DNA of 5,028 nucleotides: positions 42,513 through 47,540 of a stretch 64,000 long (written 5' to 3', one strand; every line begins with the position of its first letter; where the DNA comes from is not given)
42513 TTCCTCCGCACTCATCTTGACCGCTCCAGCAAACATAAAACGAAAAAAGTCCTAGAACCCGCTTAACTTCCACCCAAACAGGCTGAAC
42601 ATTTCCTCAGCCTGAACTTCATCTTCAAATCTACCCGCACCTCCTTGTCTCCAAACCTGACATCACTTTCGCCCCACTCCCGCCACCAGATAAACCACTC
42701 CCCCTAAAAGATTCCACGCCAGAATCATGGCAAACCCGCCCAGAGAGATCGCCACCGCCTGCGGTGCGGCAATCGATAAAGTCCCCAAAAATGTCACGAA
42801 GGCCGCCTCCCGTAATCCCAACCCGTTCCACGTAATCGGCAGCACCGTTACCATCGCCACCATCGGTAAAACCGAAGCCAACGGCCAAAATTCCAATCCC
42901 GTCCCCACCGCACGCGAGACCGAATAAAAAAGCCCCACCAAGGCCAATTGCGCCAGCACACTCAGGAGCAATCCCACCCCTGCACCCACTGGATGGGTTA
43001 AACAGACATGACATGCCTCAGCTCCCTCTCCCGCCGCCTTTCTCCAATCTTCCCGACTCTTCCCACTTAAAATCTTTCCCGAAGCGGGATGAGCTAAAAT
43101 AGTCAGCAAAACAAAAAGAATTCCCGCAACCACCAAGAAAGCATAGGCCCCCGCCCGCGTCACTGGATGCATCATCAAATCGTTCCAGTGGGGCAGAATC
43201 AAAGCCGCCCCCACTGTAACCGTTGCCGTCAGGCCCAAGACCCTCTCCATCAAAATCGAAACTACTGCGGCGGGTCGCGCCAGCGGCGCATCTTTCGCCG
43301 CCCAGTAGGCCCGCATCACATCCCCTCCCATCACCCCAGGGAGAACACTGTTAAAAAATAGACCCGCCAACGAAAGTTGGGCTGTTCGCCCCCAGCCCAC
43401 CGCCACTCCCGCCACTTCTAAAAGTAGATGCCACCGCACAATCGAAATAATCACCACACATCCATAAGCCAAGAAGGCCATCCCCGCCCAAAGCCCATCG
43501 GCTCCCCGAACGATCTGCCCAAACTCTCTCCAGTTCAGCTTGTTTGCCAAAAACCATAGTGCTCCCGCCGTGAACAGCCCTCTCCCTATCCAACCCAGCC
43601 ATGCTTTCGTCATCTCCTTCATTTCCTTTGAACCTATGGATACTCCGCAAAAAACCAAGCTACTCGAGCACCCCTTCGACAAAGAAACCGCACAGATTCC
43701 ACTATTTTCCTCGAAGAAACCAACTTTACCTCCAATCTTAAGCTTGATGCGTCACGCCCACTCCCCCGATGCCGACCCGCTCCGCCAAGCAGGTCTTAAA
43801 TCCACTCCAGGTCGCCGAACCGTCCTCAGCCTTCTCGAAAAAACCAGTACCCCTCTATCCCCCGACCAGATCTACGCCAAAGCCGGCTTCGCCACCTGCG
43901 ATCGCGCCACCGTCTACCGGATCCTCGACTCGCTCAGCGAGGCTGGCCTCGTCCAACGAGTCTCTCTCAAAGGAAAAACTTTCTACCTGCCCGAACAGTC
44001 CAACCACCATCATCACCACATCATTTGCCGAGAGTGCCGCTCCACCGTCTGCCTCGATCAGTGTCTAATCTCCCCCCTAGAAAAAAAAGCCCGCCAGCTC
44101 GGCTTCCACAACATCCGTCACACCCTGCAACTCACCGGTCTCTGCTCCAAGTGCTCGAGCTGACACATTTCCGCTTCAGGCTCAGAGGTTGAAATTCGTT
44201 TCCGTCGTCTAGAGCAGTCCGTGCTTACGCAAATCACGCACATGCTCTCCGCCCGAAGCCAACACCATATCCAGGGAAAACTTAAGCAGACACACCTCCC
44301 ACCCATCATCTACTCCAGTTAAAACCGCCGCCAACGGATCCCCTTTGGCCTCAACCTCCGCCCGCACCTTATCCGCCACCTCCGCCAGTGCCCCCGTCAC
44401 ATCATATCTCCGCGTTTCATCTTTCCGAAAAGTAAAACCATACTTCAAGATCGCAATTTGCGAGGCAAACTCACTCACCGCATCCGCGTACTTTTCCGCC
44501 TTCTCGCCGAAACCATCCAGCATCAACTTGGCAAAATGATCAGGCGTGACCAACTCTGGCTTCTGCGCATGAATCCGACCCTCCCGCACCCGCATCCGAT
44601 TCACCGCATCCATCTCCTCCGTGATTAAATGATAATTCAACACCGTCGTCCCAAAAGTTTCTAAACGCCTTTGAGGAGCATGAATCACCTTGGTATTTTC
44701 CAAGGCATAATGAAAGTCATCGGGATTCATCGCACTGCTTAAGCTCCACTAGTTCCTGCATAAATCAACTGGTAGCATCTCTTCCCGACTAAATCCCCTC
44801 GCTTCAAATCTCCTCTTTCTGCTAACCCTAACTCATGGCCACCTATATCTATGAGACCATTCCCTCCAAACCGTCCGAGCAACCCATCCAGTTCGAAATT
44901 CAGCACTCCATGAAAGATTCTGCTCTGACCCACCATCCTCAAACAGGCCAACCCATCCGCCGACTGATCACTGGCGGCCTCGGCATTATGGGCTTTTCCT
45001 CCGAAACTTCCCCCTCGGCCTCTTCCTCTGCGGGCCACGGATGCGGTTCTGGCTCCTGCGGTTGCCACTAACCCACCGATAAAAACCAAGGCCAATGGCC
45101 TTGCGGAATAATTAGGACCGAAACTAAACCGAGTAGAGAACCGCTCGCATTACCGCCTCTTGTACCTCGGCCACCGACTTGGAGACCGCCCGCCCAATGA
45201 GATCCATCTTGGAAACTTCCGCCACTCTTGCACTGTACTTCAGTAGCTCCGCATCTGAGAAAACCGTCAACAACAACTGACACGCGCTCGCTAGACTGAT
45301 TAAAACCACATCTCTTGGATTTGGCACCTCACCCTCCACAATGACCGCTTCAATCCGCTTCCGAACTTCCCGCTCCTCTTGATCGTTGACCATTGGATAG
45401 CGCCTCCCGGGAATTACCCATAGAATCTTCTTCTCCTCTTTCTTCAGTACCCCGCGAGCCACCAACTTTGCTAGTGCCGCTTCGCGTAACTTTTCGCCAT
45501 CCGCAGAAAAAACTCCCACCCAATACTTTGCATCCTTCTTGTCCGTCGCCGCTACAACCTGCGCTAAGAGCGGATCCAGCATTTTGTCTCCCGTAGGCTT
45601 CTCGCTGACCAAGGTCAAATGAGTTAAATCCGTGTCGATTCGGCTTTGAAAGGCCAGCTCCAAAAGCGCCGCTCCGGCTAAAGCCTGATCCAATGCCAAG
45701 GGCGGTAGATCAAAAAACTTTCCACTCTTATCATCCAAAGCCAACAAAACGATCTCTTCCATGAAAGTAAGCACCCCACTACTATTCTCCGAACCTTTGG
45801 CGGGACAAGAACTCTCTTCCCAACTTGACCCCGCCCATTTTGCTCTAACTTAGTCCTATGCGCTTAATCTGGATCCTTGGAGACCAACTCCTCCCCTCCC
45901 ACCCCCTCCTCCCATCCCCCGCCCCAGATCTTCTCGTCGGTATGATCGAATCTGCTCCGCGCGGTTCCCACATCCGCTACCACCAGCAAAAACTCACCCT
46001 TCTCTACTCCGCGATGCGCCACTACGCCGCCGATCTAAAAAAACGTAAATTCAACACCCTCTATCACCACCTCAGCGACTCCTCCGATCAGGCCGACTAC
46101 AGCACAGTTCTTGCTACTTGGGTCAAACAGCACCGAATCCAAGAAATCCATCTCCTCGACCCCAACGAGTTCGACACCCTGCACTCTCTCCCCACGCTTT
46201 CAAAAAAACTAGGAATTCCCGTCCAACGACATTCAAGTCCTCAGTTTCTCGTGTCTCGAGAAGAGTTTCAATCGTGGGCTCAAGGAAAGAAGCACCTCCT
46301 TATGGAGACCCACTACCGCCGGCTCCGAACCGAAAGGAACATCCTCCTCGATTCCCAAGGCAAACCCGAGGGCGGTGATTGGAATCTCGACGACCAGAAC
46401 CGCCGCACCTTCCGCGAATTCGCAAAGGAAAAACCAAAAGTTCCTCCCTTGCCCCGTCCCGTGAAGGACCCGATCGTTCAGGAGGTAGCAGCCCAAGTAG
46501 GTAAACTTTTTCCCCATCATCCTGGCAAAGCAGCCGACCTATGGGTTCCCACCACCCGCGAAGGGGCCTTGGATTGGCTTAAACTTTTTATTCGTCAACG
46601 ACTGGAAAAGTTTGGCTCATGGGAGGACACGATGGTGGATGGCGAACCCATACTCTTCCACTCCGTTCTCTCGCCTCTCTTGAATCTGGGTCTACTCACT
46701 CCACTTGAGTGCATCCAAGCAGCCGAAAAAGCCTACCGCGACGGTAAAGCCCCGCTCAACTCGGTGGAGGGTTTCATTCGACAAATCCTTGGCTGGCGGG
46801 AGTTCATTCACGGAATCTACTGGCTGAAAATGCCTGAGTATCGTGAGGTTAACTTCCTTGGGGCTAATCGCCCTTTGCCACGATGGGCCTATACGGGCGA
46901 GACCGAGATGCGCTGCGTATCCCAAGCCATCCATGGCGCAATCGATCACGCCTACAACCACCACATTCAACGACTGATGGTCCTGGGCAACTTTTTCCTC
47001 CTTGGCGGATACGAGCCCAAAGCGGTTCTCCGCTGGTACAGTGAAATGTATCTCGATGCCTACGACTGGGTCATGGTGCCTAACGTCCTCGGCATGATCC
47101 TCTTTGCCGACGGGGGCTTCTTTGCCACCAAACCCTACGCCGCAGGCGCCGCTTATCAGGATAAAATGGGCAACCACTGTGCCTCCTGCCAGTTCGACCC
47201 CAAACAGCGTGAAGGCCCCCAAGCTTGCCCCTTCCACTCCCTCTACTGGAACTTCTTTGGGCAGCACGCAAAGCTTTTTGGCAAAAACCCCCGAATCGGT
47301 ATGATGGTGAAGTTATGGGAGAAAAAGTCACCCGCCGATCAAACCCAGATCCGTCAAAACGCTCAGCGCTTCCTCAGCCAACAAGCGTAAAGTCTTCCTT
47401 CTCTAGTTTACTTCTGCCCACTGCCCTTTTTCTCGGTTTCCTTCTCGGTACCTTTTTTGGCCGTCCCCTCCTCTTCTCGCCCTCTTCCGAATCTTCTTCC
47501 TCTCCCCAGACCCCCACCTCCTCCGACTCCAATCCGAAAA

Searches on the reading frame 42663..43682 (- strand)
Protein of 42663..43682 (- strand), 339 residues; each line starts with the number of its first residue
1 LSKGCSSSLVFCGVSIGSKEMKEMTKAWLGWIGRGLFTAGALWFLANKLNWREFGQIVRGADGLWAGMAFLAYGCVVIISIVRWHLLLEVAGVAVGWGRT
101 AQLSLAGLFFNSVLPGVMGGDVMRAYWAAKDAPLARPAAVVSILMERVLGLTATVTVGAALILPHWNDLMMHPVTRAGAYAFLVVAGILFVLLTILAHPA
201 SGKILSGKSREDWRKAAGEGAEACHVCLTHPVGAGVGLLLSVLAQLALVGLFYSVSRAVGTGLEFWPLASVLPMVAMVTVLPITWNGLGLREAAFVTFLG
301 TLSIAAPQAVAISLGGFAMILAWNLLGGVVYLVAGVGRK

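Call 47: search_protein_families(library=pfam, proteins=[window:42663-43682:-], max_evalue=0.001)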
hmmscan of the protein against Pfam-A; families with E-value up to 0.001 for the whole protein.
window:42663-43682:- (339 aa): 1 family
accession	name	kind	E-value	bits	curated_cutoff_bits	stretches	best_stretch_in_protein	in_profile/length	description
PF03706.18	LPG_synthase_TM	-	6.9e-41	141.1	33.4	1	32-320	2-294/302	Lysylphosphatidylglycerol synthase TM region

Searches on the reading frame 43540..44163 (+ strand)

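Call 69: search_protein_families(library=pfam, proteins=[window:43540-44163:+], max_evalue=0.001)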
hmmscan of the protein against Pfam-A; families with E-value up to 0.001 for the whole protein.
window:43540-44163:+ (207 aa): 4 families
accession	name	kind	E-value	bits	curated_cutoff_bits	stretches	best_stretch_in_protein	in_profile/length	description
PF01475.25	FUR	-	4.8e-20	72.3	23.1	1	84-198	2-120/121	Ferric uptake regulator family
PF25213.1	HVO_A0261_N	-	0.00016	21.9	35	1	88-141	9-57/86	HVO_A0261 N-terminal domain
PF09339.16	HTH_IclR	-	0.00021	21.4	22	1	95-141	8-51/52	IclR helix-turn-helix domain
PF01978.25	TrmB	-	0.00033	20.9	25.6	1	120-149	34-62/68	Sugar-specific transcriptional regulator TrmB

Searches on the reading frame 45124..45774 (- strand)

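Call 69: search_protein_families(library=pfam, proteins=[window:45124-45774:-], max_evalue=0.001)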
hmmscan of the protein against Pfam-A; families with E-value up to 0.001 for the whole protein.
window:45124-45774:- (216 aa): 1 family
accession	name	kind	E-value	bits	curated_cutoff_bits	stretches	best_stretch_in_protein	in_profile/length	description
PF05719.16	GPP34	-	2.4e-48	165.3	29.1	1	5-204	2-201/201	Golgi phosphoprotein 3 (GPP34)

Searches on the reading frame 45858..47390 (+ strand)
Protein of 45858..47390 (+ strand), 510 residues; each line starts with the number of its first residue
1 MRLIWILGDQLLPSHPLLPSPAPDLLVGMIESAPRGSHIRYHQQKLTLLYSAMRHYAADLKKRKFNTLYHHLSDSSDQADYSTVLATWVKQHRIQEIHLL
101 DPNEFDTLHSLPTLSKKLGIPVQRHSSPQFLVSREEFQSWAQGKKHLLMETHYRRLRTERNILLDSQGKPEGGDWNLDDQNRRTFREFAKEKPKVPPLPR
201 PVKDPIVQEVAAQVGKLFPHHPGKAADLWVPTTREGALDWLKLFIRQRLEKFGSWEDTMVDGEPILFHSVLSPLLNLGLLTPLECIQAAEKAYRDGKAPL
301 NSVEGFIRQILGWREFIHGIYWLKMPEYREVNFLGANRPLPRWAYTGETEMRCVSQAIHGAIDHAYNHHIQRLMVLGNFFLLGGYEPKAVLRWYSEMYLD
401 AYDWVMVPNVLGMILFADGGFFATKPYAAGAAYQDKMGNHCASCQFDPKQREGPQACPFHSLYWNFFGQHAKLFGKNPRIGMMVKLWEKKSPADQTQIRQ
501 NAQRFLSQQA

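Call 47: search_protein_families(library=pfam, proteins=[window:45858-47390:+], max_evalue=0.001)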
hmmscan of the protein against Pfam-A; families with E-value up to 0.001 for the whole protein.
window:45858-47390:+ (510 aa): 1 family
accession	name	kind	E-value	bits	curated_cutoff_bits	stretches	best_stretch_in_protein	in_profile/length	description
PF04244.19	DPRP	-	1.1e-62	212.2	22.1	1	4-227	1-221/224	Deoxyribodipyrimidine photo-lyase-related protein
